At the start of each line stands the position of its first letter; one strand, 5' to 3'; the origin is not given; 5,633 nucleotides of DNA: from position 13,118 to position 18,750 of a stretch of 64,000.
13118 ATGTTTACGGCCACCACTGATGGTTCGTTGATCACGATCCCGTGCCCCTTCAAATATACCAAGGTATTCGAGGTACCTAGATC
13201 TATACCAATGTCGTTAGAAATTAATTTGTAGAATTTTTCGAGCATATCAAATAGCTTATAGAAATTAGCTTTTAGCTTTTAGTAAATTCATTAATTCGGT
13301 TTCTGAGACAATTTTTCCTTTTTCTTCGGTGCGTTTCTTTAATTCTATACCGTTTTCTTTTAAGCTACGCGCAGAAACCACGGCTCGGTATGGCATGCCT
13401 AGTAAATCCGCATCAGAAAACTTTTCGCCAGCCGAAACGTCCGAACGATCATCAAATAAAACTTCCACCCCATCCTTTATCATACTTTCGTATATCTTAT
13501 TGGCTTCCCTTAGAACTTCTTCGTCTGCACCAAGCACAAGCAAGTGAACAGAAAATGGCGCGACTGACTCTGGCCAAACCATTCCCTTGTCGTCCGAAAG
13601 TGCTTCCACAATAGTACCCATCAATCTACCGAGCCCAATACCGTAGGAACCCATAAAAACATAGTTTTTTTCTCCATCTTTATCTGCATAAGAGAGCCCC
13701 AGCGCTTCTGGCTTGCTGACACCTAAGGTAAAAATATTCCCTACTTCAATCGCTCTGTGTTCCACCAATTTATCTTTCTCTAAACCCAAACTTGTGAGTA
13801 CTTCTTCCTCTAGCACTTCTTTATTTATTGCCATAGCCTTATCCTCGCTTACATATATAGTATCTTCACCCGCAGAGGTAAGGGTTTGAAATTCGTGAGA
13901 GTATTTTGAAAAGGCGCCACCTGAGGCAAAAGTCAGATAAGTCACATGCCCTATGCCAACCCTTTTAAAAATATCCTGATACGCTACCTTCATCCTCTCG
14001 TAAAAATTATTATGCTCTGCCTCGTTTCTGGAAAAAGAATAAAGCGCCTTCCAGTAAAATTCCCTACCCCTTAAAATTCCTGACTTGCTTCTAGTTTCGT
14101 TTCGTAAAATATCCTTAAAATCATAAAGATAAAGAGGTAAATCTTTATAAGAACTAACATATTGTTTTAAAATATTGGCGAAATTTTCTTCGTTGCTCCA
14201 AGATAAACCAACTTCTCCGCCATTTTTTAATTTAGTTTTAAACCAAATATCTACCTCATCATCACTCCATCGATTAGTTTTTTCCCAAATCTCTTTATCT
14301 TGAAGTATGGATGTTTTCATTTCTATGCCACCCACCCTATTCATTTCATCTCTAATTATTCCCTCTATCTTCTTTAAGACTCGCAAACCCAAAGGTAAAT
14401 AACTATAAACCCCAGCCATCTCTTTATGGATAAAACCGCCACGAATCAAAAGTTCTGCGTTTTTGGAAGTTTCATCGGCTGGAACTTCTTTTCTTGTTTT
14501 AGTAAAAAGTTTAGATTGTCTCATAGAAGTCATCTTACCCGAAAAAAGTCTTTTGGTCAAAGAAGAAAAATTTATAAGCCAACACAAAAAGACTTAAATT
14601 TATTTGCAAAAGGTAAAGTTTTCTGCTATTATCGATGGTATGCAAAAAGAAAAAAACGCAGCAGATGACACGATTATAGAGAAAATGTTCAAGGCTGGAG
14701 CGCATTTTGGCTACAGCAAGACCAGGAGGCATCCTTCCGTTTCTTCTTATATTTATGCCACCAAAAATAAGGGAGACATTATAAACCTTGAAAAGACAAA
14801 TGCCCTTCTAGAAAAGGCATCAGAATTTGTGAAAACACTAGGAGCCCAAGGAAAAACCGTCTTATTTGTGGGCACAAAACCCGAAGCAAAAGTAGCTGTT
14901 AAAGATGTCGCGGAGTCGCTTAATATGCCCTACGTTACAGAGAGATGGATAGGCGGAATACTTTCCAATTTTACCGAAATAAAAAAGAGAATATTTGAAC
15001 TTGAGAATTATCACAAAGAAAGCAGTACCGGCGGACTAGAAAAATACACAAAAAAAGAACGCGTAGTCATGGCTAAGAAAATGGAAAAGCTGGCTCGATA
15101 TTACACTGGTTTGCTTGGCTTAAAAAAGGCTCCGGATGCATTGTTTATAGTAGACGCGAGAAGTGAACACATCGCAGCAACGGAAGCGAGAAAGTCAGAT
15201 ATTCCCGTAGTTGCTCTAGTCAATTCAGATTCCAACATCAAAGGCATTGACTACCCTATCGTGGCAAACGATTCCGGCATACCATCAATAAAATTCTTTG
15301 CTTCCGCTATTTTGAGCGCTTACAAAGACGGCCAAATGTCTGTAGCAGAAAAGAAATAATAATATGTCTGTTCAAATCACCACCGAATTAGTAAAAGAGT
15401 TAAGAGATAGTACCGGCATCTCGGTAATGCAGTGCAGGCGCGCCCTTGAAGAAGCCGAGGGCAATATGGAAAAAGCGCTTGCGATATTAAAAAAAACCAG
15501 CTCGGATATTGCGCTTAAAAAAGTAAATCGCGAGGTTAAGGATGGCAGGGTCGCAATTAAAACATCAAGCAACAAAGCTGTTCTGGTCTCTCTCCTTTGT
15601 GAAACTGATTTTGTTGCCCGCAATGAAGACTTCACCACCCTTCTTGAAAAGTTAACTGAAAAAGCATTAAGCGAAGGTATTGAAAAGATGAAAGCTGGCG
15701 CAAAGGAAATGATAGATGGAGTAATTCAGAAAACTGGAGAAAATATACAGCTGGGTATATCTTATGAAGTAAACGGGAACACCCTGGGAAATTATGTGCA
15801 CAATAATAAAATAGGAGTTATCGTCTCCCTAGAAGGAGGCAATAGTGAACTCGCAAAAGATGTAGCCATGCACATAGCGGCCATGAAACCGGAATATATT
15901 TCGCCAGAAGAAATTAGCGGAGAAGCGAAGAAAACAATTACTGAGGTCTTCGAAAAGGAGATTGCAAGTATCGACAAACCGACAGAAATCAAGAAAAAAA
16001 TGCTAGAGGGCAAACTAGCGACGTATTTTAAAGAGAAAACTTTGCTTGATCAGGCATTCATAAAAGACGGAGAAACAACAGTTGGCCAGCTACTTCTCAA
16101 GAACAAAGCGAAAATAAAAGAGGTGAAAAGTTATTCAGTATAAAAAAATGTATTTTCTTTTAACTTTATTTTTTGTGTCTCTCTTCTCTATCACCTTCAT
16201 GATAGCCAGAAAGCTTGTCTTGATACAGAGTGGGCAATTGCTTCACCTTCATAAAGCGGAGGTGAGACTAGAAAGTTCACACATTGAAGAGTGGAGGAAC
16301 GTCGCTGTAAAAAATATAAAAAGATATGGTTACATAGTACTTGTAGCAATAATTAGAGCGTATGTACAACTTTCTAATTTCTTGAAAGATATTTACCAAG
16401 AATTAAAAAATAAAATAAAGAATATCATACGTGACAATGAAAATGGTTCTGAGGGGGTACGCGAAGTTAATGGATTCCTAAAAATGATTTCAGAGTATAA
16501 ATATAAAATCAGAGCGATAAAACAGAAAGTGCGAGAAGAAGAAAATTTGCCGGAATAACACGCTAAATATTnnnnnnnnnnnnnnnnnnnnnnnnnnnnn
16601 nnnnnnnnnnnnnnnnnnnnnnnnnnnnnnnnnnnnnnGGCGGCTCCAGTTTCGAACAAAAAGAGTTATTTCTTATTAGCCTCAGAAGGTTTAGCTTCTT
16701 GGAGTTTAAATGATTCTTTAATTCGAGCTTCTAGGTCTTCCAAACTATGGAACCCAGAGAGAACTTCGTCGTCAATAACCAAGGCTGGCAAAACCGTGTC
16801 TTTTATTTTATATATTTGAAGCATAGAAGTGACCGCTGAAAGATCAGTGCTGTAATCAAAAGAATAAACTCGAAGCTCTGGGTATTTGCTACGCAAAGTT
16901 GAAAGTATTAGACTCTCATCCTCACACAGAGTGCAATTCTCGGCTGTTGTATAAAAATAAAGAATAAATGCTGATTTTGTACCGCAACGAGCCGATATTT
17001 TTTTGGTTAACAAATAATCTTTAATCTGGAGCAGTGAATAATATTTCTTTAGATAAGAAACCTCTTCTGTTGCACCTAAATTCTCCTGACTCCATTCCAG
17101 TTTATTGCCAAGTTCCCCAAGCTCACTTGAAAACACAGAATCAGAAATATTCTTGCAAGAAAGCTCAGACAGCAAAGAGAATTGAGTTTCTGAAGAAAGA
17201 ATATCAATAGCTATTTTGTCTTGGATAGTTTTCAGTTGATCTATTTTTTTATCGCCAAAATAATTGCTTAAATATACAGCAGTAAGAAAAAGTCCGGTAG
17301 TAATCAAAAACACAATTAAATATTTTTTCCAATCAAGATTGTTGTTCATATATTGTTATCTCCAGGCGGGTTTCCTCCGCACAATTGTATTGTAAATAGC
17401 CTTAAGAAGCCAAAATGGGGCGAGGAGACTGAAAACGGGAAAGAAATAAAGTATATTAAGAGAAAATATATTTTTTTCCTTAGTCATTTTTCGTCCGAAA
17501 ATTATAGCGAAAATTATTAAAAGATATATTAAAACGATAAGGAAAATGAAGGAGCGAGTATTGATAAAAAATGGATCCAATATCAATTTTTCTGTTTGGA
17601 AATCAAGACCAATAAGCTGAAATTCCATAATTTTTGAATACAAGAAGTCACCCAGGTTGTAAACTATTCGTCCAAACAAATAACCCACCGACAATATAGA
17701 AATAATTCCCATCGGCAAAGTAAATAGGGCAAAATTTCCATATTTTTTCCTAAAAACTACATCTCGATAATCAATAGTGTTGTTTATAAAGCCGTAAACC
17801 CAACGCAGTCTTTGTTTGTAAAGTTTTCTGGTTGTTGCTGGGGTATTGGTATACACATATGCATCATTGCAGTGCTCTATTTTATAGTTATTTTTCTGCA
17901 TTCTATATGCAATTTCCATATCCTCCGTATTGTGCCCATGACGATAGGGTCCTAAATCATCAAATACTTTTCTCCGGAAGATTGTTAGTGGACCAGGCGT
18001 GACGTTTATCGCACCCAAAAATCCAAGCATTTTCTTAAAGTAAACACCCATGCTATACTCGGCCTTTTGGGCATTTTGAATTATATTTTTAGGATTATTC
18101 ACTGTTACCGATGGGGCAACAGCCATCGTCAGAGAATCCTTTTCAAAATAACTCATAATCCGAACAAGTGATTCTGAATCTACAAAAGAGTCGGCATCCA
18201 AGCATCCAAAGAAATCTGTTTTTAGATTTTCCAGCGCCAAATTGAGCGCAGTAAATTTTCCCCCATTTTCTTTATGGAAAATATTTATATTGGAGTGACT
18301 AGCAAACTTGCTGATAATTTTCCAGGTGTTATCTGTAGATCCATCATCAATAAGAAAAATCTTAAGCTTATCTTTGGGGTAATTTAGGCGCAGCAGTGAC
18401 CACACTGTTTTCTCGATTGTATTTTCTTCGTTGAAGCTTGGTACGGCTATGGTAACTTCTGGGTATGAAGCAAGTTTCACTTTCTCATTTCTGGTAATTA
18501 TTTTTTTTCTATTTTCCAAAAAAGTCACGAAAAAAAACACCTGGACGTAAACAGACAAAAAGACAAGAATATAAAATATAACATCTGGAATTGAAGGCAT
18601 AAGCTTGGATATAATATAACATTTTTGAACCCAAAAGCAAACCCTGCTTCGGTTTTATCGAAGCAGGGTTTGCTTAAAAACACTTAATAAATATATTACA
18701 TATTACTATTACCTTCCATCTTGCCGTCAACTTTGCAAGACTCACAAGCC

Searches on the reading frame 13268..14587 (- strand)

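Call 32: search_protein_families(library=pfam, proteins=[window:13268-14587:-])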
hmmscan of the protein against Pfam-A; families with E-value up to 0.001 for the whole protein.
window:13268-14587:- (440 aa): 2 families
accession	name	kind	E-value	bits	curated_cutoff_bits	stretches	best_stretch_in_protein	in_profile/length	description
PF00587.30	tRNA-synt_2b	-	3.2e-25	89.7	29.3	1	116-328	1-177/179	tRNA synthetase class II core domain (G, H, P, S and T)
PF03129.25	HGTP_anticodon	-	5.2e-15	55.8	21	1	348-438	3-93/94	Anticodon binding domain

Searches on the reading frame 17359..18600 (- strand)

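Call 32: search_protein_families(library=pfam, proteins=[window:17359-18600:-])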
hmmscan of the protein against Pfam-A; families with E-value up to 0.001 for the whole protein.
window:17359-18600:- (414 aa): 6 families
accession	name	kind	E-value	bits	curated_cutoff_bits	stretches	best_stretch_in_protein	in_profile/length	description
PF00535.33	Glycos_transf_2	-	2.6e-31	109.2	23.3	1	50-216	1-167/168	Glycosyl transferase family 2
PF13641.12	Glyco_tranf_2_3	-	2e-26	93.9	27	1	47-270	1-230/230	Glycosyltransferase like family 2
PF13632.12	Glyco_trans_2_3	-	1.4e-21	77.6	27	1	133-359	4-191/198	Glycosyl transferase family group 2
PF13506.12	Glyco_transf_21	-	1.1e-08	35.2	21.7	1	115-267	18-172/174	Glycosyl transferase family 21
PF10111.15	Glyco_tranf_2_2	-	1.6e-07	31.5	27.3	1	53-250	4-215/276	Glycosyltransferase like family 2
PF03142.21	Chitin_synth_2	-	8.1e-06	25.2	27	0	133-213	207-289/527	Chitin synthase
